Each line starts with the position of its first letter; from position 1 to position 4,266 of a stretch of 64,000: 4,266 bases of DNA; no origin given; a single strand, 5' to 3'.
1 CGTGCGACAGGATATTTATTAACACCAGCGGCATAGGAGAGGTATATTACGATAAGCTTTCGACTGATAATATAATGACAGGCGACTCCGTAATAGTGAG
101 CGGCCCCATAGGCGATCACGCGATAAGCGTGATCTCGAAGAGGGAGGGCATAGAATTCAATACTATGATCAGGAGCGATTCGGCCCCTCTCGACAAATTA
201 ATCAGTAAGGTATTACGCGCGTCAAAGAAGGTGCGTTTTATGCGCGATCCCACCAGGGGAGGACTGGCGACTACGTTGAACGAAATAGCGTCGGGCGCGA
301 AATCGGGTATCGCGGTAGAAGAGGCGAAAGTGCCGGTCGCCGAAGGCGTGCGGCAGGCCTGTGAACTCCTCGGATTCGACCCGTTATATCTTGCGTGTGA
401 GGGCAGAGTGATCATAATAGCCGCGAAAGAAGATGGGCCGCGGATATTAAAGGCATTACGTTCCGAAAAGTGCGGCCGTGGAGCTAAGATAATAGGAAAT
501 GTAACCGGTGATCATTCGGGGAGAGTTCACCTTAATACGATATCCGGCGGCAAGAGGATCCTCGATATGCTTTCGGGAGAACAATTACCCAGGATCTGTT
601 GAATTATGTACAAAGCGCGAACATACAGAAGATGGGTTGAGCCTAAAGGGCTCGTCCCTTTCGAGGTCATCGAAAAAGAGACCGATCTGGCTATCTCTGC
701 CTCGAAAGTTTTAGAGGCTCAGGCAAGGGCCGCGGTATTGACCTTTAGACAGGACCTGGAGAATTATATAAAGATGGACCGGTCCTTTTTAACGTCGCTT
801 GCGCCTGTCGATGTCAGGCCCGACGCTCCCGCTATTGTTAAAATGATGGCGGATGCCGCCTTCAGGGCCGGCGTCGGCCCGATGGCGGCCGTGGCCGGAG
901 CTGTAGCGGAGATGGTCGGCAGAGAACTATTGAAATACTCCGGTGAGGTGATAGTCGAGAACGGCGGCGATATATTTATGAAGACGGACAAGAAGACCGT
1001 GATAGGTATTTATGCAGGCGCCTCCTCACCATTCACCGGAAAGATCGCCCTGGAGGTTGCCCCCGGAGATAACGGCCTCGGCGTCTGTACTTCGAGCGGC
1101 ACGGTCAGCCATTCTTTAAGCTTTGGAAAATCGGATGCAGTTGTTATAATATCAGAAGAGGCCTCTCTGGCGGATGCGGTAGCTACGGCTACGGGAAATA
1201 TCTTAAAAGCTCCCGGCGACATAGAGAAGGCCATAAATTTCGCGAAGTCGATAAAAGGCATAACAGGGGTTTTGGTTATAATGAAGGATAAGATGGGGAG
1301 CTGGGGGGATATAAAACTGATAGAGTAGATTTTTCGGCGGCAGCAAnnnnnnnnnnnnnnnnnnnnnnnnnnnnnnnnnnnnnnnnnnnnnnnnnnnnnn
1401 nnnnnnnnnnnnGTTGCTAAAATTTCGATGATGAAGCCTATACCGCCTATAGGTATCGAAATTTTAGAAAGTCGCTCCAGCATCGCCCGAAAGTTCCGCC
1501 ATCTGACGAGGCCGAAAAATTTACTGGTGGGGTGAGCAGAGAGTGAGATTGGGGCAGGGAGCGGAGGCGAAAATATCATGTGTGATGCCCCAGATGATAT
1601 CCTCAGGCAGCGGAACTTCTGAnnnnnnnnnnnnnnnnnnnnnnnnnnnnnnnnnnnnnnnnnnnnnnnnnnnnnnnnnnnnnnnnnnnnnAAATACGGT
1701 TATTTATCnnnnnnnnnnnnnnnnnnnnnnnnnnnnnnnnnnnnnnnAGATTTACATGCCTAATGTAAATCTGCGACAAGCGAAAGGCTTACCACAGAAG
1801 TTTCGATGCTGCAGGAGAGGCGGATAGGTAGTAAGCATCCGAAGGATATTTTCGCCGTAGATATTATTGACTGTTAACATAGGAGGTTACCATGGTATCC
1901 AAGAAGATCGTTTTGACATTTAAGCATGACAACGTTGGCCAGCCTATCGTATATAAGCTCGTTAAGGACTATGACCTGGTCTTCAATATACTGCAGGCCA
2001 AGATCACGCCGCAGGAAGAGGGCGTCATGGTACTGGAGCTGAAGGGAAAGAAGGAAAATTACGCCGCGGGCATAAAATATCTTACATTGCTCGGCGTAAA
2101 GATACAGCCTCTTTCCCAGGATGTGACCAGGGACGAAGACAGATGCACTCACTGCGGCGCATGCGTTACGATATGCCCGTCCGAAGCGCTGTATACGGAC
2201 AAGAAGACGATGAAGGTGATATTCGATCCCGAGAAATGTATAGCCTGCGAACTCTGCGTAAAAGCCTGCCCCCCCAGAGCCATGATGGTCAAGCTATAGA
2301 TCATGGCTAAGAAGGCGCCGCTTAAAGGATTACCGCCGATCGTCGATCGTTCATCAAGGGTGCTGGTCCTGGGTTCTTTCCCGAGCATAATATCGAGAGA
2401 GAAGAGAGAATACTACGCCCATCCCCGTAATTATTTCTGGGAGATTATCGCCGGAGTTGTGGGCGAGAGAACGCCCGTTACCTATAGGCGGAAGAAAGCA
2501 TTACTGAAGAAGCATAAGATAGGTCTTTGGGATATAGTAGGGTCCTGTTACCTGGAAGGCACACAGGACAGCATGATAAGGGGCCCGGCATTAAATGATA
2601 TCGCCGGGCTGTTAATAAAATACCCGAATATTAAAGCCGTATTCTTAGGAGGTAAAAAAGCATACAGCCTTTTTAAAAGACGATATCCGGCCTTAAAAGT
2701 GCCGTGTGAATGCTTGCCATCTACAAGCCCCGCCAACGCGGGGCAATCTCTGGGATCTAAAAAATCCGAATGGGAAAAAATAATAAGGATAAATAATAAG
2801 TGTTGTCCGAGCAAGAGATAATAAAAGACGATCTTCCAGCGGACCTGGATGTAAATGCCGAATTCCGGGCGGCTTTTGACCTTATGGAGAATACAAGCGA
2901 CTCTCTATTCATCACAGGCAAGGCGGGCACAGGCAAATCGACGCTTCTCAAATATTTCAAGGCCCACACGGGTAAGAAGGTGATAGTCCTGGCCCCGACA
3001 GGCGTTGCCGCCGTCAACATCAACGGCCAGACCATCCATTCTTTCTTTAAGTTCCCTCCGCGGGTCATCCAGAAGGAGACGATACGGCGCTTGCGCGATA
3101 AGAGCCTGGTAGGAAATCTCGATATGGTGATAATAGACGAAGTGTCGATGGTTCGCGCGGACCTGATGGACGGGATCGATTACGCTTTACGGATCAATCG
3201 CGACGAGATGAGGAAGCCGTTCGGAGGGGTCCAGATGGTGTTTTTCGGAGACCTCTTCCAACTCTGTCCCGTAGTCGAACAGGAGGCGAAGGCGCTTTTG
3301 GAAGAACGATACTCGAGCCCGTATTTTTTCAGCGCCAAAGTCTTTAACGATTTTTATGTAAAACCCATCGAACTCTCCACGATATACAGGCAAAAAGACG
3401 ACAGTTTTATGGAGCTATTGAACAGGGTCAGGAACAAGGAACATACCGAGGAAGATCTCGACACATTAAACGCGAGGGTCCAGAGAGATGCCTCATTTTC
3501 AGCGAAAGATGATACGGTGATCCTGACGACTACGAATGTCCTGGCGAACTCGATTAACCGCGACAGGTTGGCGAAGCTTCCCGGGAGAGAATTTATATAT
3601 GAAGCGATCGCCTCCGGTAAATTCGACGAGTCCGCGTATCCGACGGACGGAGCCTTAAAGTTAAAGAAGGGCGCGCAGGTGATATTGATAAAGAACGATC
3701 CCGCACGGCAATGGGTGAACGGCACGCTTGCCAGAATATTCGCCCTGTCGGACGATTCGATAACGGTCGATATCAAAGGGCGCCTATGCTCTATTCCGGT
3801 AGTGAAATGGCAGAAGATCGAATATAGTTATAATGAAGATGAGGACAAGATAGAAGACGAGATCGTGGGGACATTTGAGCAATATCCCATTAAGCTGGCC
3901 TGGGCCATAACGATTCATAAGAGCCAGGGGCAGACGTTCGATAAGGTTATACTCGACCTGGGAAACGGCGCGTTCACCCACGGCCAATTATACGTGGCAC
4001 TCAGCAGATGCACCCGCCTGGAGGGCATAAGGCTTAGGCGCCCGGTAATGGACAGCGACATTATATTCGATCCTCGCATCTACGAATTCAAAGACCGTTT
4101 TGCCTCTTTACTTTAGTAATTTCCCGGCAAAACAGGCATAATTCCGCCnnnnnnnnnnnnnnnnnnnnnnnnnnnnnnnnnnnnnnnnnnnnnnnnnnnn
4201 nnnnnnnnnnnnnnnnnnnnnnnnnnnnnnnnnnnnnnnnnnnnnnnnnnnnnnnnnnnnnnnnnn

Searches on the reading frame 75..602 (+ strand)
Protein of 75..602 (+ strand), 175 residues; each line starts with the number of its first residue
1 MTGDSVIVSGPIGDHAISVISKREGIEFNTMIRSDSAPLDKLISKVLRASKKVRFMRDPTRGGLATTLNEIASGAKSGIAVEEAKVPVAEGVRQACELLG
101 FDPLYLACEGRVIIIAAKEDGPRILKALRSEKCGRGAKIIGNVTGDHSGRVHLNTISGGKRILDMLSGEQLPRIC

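Call 20: search_protein_families(library=pfam, proteins=[window:75-602:+])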
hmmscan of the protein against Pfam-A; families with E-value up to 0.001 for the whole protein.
window:75-602:+ (175 aa): 1 family
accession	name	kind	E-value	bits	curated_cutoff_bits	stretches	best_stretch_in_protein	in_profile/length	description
PF02769.27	AIRS_C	-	3.2e-25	89.6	23.1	1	3-153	3-155/156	AIR synthase related protein, C-terminal domain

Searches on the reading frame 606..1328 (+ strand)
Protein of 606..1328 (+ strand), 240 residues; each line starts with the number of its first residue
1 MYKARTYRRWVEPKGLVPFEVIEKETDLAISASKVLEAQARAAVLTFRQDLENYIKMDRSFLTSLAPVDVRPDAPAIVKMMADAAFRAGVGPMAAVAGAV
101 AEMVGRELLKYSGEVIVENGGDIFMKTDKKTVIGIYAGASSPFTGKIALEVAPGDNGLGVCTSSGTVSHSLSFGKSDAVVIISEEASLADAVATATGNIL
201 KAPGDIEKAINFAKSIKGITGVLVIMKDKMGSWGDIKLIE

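Call 20: search_protein_families(library=pfam, proteins=[window:606-1328:+])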
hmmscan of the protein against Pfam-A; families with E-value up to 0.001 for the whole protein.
window:606-1328:+ (240 aa): 0 families

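Call 45: search_protein_families(library=pfam, proteins=[window:606-1328:+], max_evalue=0.01)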
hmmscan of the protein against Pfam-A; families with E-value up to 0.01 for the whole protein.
window:606-1328:+ (240 aa): 0 families

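Call 69: search_protein_families(library=ncbifam, proteins=[window:606-1328:+], max_evalue=0.001)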
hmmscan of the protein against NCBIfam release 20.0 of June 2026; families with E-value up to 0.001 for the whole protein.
window:606-1328:+ (240 aa): 4 families
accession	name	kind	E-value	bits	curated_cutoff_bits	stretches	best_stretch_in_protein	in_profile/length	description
NF003323.0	PRK04334.1-3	equivalog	2.6e-90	302.1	271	1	2-239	7-247/250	hypothetical protein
NF003321.0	PRK04334.1-1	equivalog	3.7e-64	216.8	262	1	24-236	11-229/248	hypothetical protein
NF003324.0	PRK04334.1-4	equivalog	1.2e-61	208.5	275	1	24-237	9-223/238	hypothetical protein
NF003322.0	PRK04334.1-2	equivalog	1.7e-18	66.7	290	1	36-206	34-209/295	hypothetical protein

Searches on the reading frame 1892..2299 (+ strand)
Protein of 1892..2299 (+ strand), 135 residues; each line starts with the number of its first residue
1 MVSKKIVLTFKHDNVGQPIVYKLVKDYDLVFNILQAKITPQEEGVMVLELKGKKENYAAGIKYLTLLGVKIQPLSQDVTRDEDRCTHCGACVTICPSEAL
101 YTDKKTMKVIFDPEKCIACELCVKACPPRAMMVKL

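Call 20: search_protein_families(library=pfam, proteins=[window:1892-2299:+])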
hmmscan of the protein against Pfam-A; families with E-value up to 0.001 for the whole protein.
window:1892-2299:+ (135 aa): 16 families
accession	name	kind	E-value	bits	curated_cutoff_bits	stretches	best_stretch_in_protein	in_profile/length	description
PF09383.16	NIL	-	9.6e-17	61.1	24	1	6-71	3-71/73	NIL domain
PF00037.32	Fer4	-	1.9e-16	59.5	21.1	2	79-101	2-24/24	4Fe-4S binding domain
PF12838.12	Fer4_7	-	1.2e-15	58.1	27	2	84-129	1-51/52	4Fe-4S dicluster domain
PF12837.12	Fer4_6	-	7.4e-14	51.4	25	2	78-100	2-24/24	4Fe-4S binding domain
PF12797.12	Fer4_2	-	7.4e-13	48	24.5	2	78-97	3-22/22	4Fe-4S binding domain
PF13187.11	Fer4_9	-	9.2e-12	45.2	27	2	84-130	1-51/52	4Fe-4S dicluster domain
PF13237.11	Fer4_10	-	2.4e-11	43.8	25.5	1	78-127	2-53/53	4Fe-4S dicluster domain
PF12800.12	Fer4_4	-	1.3e-09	38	24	1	83-96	2-15/17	4Fe-4S binding domain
PF14697.11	Fer4_21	-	1.6e-09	38.2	35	1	81-128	4-53/59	4Fe-4S dicluster domain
PF13183.11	Fer4_8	-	2.2e-07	31.8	27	1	76-97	45-66/68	4Fe-4S dicluster domain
PF13247.11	Fer4_11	-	4.4e-06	27.3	26.2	1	83-130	8-58/100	4Fe-4S dicluster domain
PF13484.11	Fer4_16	-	5.9e-06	27.4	30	0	84-104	1-21/66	4Fe-4S double cluster binding domain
PF13459.11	Fer4_15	-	7.8e-06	26.9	22.4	0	79-96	2-19/66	4Fe-4S single cluster domain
PF12798.12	Fer4_3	-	1.9e-05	25.5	27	0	85-99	1-15/15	4Fe-4S binding domain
PF13534.11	Fer4_17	-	0.00029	21.8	22.2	0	84-105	1-22/61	4Fe-4S dicluster domain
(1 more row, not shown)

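Call 69: search_protein_families(library=ncbifam, proteins=[window:1892-2299:+], max_evalue=0.001)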
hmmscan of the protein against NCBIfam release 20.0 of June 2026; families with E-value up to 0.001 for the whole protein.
window:1892-2299:+ (135 aa): 96 families (the best 25 are shown)
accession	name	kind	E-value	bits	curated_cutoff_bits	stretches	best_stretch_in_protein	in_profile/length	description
NF043039.1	HgcAB_like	equivalog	2.7e-13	50.2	285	1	45-131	267-349/350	HgcAB-like fusion protein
NF038196.1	ferrodoxin_EFR1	subfamily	1.5e-10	41.5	75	1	68-133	170-231/242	EFR1 family ferrodoxin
NF005504.0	PRK07118.1-3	equivalog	2.5e-10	40.2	437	1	30-130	86-187/293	Fe-S cluster domain-containing protein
NF042909.1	FMH_DH_FwdF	exception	3.3e-10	39.6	375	1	72-134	246-314/336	tungsten-dependent formylmethanofuran dehydrogenase subunit FwdF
NF040864.1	HgcB_ferredoxin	equivalog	3.4e-10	39.6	99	1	80-134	11-64/93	mercury methylation ferredoxin HgcB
TIGR01944.1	rnfB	subfamily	1.1e-09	38.1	68.7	1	80-131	110-160/190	RnfABCDGE type electron transport complex subunit B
TIGR04041.1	activase_YjjW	hypoth_equivalog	1.4e-09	37.8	250.2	1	83-130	41-86/276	YjjW family glycine radical enzyme activase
NF043069.1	T4HPD_activ_SAM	equivalog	1.5e-09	37.6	425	1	72-130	40-96/299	trans-4-hydroxy-L-proline dehydratase activase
NF010369.0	PRK13795.1-4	equivalog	2.3e-09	36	1086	1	83-127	576-620/633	hypothetical protein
NF041715.1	arsenate_red_ArrB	equivalog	4.4e-09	36.2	450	1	84-130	56-103/233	arsenate respiratory reductase iron-sulfur subunit ArrB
TIGR02912.1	sulfite_red_C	equivalog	6.4e-09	35.2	324.1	1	79-131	165-218/314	sulfite reductase subunit C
TIGR04270.1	Rama_corrin_act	subfamily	7.9e-09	34.4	500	1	47-133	446-529/534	methylamine methyltransferase corrinoid protein reductive activase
NF045797.1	DsrO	equivalog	8.3e-09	35.2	200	1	84-130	102-149/235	sulfate reduction electron transfer complex DsrMKJOP subunit DsrO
NF045874.1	Vhu_polyferre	exception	1.1e-08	34.2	600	1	77-132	190-244/381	F420-non-reducing hydrogenase associated-polyferredoxin VhuB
TIGR03149.1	cyt_nit_nrfC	equivalog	1.2e-08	34.6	377.6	1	83-131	92-142/225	cytochrome c nitrite reductase Fe-S protein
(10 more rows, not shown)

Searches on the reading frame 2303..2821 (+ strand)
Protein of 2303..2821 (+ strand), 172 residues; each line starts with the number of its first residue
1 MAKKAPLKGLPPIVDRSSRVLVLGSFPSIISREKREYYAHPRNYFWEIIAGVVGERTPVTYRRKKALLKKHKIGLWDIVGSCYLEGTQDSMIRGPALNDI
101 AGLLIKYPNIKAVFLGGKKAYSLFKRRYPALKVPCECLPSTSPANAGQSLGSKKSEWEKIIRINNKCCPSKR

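Call 20: search_protein_families(library=pfam, proteins=[window:2303-2821:+])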
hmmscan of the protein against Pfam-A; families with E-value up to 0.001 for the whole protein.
window:2303-2821:+ (172 aa): 1 family
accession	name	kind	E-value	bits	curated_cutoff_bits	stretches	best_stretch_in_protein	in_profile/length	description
PF03167.25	UDG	-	9.8e-10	39.1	24.3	1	12-157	2-132/141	Uracil DNA glycosylase superfamily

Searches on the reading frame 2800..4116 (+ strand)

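Call 20: search_protein_families(library=pfam, proteins=[window:2800-4116:+])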
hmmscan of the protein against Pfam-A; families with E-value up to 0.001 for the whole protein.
window:2800-4116:+ (438 aa): 10 families
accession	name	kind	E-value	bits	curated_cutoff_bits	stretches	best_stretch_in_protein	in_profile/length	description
PF05970.20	PIF1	-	1.2e-30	107.2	25.9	1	26-214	10-216/223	PIF1-like helicase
PF13604.12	AAA_30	-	2e-14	54.2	27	1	28-225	13-182/191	AAA domain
PF13245.12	AAA_19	-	3.1e-11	44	25.1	1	32-158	10-132/134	AAA domain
PF02689.20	Herpes_Helicase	-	9.3e-09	34.3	27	1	357-410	720-774/808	Helicase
PF13538.12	UvrD_C_2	-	1.9e-07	31.2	27.4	1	366-404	1-45/52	UvrD-like helicase C-terminal domain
PF01443.25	Viral_helicase1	-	1.6e-06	28.5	21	0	341-405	153-221/228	Viral superfamily 1 RNA helicase core domain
PF13401.12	AAA_22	-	4.6e-05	24.2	27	1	33-150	5-122/130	AAA domain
PF13191.12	AAA_16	-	0.00013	22.9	32.6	1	23-65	13-57/167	AAA ATPase domain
PF21530.3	Pif1_2B_dom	-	0.00026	21.1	23.9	1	285-314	15-45/47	DNA helicase Pif1, 2B domain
PF13479.12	AAA_24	-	0.00058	20.2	27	0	35-137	4-95/195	AAA domain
